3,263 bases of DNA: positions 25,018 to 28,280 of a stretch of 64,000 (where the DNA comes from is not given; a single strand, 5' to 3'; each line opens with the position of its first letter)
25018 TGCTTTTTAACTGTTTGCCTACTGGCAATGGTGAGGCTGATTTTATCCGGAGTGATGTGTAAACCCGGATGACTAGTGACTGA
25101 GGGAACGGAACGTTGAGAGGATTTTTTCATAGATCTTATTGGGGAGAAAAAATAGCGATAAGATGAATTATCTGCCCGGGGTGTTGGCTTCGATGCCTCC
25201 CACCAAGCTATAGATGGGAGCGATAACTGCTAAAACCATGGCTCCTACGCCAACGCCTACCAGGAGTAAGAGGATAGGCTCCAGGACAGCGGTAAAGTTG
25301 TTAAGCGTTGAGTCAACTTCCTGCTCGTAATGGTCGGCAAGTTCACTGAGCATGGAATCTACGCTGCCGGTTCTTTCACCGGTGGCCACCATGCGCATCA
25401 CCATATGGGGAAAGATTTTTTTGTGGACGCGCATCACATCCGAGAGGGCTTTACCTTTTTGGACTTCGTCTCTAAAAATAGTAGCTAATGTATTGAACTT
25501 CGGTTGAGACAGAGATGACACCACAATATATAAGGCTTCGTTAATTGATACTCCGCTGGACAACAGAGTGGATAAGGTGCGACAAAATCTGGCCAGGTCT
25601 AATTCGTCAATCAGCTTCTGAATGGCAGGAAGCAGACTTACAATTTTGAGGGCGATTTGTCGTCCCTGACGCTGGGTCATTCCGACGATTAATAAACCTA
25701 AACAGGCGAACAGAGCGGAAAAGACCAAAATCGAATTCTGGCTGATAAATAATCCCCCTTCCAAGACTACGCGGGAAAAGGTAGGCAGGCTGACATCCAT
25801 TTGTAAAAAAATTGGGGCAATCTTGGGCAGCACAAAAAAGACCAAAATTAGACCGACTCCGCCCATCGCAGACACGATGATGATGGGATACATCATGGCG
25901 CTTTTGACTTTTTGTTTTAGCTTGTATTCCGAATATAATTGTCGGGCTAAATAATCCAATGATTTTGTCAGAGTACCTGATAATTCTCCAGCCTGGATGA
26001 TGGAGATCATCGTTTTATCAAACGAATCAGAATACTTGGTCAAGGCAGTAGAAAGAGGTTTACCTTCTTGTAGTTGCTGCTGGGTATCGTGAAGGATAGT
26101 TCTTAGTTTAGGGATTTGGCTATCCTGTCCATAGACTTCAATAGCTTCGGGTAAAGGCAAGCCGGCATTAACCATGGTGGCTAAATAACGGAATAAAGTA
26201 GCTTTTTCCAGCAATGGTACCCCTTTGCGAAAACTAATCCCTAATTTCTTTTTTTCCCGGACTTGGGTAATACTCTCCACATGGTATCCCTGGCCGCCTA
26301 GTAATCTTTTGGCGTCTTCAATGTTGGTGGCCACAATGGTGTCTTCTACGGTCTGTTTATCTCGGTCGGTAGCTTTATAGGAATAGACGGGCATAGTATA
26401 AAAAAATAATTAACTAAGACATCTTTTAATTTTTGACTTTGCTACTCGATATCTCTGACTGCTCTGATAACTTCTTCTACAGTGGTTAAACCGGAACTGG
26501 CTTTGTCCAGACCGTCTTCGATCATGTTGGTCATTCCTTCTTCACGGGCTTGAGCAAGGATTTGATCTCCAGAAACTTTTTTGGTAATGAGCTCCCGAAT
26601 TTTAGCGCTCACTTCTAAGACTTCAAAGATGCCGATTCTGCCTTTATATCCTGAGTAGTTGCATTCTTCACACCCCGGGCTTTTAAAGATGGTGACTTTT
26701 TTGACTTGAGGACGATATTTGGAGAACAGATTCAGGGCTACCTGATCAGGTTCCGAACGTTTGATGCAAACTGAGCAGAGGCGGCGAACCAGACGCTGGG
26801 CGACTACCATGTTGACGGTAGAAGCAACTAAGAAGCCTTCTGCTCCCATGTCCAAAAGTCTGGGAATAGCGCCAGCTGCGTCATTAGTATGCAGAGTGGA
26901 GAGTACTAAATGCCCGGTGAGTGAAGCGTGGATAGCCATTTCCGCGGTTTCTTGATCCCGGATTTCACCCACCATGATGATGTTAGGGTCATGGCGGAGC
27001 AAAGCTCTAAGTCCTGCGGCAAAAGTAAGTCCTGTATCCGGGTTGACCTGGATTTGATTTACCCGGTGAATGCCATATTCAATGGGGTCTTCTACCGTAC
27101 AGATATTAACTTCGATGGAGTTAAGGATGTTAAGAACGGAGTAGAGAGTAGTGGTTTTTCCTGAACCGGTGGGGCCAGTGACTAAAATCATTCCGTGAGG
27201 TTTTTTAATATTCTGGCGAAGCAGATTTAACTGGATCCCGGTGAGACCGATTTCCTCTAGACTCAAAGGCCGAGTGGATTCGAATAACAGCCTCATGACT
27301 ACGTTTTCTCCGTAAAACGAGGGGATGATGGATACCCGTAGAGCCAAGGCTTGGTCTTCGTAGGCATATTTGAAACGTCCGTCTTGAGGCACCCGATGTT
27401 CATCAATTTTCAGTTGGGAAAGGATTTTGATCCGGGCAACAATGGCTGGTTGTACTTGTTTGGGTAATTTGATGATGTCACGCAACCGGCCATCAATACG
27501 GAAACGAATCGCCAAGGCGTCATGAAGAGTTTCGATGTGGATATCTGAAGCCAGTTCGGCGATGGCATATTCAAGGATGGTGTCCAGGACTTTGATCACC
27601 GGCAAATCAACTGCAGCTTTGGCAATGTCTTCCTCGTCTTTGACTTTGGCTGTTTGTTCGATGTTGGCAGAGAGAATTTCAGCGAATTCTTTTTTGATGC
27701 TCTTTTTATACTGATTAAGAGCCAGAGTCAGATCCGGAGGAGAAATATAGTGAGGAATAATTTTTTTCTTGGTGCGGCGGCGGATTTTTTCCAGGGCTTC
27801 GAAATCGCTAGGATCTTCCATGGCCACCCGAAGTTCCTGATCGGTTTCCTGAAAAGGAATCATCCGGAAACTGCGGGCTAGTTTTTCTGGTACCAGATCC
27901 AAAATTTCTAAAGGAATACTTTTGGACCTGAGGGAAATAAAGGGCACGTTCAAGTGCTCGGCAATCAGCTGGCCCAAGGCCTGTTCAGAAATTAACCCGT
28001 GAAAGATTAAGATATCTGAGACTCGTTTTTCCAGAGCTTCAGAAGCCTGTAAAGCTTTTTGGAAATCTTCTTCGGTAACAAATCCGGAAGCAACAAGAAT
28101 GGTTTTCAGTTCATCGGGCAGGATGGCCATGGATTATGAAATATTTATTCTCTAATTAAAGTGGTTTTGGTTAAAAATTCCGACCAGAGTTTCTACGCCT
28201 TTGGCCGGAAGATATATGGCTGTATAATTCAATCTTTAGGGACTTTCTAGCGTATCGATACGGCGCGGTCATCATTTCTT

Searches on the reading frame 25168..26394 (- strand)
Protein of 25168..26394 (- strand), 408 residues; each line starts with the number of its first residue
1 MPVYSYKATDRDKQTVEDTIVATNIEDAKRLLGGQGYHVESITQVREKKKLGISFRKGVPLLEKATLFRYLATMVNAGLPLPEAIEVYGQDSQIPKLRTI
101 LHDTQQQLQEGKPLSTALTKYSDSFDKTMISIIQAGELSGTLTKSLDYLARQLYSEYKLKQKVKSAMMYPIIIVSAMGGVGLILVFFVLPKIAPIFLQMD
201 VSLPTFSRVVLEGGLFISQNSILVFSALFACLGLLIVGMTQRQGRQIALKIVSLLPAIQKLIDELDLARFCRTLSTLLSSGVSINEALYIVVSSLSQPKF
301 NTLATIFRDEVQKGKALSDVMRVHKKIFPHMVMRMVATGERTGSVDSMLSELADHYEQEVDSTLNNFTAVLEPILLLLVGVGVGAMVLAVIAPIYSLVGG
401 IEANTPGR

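Call 76: search_protein_families(library=pfam, proteins=[window:25168-26394:-], max_evalue=0.00001)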
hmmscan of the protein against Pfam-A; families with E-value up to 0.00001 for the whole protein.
window:25168-26394:- (408 aa): 1 family
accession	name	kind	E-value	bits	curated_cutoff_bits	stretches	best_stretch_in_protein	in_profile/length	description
PF00482.28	T2SSF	-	4.2e-61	204.9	25.2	2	68-190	2-125/125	Type II secretion system (T2SS), protein F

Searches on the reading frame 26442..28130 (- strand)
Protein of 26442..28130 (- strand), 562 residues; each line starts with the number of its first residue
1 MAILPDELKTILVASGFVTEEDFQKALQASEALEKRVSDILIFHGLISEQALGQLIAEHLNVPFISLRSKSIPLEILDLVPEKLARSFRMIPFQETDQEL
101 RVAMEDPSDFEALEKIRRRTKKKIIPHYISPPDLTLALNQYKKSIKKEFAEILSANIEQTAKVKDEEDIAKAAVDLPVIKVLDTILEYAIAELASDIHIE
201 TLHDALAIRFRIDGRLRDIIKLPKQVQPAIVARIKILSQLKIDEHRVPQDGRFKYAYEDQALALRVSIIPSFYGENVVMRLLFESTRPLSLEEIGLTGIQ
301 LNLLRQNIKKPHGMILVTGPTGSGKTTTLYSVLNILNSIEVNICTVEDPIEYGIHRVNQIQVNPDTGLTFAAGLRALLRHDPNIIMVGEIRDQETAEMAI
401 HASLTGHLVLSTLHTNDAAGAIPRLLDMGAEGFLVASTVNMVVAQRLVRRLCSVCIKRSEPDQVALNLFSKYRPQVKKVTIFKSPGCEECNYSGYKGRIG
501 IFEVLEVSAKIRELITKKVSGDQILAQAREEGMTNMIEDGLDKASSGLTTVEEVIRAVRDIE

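Call 76: search_protein_families(library=pfam, proteins=[window:26442-28130:-], max_evalue=0.00001)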
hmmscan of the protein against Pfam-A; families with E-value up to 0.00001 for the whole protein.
window:26442-28130:- (562 aa): 2 families
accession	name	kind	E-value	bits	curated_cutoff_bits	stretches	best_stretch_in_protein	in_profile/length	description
PF00437.27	T2SSE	-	5.6e-132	440.3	24.9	1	175-556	5-370/370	Type II/IV secretion system protein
PF05157.20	MshEN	-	1.6e-19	70.1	23.1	1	60-143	1-85/90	MshEN domain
